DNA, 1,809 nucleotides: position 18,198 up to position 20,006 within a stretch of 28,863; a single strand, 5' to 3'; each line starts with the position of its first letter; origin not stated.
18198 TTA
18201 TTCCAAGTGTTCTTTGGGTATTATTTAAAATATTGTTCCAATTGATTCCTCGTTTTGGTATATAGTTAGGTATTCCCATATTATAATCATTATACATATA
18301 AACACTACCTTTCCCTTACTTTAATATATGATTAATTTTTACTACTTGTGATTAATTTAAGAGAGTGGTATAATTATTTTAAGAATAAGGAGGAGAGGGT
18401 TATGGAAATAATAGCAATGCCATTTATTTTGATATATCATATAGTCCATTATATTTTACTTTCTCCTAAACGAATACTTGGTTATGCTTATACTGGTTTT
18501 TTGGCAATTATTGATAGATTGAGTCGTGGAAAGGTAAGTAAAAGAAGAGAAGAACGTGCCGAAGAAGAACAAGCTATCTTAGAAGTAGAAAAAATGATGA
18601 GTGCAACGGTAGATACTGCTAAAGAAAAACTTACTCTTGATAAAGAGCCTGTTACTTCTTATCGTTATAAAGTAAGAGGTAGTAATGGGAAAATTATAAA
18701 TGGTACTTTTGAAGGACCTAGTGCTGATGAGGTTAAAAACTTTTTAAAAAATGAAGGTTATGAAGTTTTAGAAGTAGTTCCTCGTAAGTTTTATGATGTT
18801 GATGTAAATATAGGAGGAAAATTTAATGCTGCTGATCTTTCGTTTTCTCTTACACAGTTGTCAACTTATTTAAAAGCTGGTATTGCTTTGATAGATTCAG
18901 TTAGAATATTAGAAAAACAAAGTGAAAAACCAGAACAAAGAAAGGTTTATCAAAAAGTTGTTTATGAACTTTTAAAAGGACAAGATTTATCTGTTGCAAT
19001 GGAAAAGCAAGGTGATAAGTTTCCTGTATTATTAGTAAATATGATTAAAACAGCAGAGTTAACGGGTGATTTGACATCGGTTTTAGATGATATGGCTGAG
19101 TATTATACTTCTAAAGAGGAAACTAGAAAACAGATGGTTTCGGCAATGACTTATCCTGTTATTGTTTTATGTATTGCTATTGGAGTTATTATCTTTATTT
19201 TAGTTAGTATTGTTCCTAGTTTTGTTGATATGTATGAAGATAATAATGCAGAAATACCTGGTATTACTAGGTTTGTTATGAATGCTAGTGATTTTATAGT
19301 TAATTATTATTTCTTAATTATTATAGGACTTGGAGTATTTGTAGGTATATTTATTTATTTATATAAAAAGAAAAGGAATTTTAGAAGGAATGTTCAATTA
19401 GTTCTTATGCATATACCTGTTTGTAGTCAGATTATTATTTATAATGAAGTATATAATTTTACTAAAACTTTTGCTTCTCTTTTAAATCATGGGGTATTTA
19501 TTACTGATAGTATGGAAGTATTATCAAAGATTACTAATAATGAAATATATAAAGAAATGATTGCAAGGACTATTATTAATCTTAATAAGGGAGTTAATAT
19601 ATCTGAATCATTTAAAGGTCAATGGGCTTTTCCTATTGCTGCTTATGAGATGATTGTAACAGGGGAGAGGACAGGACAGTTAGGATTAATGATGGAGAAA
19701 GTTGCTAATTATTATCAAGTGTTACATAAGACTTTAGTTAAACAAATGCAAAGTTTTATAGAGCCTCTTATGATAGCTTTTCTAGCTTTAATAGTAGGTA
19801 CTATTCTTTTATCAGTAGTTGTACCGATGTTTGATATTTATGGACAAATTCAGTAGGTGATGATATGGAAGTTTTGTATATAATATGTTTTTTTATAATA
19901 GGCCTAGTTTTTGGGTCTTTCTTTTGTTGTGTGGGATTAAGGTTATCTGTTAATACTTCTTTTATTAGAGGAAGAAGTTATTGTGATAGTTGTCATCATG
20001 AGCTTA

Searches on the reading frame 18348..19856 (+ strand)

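Call 5: search_protein_families(library=pfam, proteins=[window:18348-19856:+])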
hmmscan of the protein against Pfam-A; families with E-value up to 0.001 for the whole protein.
window:18348-19856:+ (502 aa): 2 families
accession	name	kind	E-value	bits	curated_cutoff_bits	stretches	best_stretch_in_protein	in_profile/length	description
PF00482.28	T2SSF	-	3.9e-49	166.2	25.2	2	168-290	2-125/125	Type II secretion system (T2SS), protein F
PF20990.2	DUF2207_C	-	0.00056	20.1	33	1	202-341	74-187/247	Predicted membrane protein (DUF2207) C-terminal domain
